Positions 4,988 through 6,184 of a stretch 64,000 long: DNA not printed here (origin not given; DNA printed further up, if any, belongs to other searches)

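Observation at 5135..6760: Modular multigene family of secreted TasA/camelysin-like proteins with concerted evolution of a C-terminal domain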

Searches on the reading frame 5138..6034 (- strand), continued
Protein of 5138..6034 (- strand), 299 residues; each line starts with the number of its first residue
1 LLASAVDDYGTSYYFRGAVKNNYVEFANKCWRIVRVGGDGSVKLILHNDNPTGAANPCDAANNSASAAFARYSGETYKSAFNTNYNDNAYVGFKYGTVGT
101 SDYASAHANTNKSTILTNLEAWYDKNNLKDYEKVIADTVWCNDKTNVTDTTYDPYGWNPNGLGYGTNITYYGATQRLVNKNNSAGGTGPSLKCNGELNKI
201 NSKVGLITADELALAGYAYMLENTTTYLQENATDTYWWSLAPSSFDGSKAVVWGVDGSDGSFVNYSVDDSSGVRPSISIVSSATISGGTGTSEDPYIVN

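Call 99: search_protein_families(library=ncbifam, proteins=[L047:18150-18677:+, L047:19862-20473:+, L028:159-2297:+, L028:2886-3299:+, L028:3295-3639:+, L028:3868-4749:+], max_evalue=0.5)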
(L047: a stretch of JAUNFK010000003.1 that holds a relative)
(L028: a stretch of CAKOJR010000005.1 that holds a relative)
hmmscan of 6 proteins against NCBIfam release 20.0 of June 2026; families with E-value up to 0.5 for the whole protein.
L047:18150-18677:+ (176 aa): 1 family
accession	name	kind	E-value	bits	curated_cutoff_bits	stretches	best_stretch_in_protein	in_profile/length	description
TIGR00680.1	kdpA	equivalog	0.043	12.3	387.7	1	3-72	59-124/563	potassium-transporting ATPase subunit KdpA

L047:19862-20473:+ (204 aa): 1 family
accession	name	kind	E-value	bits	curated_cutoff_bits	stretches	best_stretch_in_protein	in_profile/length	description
NF004505.0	PRK05846.2-5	equivalog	0.14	10.9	700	0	8-56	158-206/508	NADH-quinone oxidoreductase subunit M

L028:159-2297:+ (713 aa): 0 families

L028:2886-3299:+ (138 aa): 2 families
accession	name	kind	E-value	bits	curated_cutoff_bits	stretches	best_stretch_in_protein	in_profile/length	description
TIGR01070.1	mutS1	equivalog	0.0001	20.8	641.7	2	30-88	8-71/840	DNA mismatch repair protein MutS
NF003810.1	PRK05399.1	equivalog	0.00031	19.6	480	1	29-89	7-72/793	DNA mismatch repair protein MutS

L028:3295-3639:+ (115 aa): 1 family
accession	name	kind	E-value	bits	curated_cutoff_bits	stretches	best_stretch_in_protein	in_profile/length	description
NF033474.1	DivGenRetAVD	equivalog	2.1e-05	24.8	80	1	27-114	16-102/104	diversity-generating retroelement protein Avd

L028:3868-4749:+ (294 aa): 5 families
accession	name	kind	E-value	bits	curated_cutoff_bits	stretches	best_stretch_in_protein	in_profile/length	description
TIGR04416.1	group_II_RT_mat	equivalog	2.6e-23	82.7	300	2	146-266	173-300/353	group II intron reverse transcriptase/maturase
NF041747.1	Drt3a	equivalog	5.1e-13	49.1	200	1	47-241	97-264/412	antiviral reverse transcriptase Drt3a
NF038233.2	retron_St85_RT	exception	2.5e-09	36.8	235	2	121-223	108-210/289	retron St85 family RNA-directed DNA polymerase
NF041746.1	Drt2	equivalog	3.9e-09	36.2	390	1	58-266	124-349/416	antiviral reverse transcriptase Drt2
NF041750.1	Drt5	equivalog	0.00052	19.1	550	1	176-222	200-246/484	antiviral reverse transcriptase Drt5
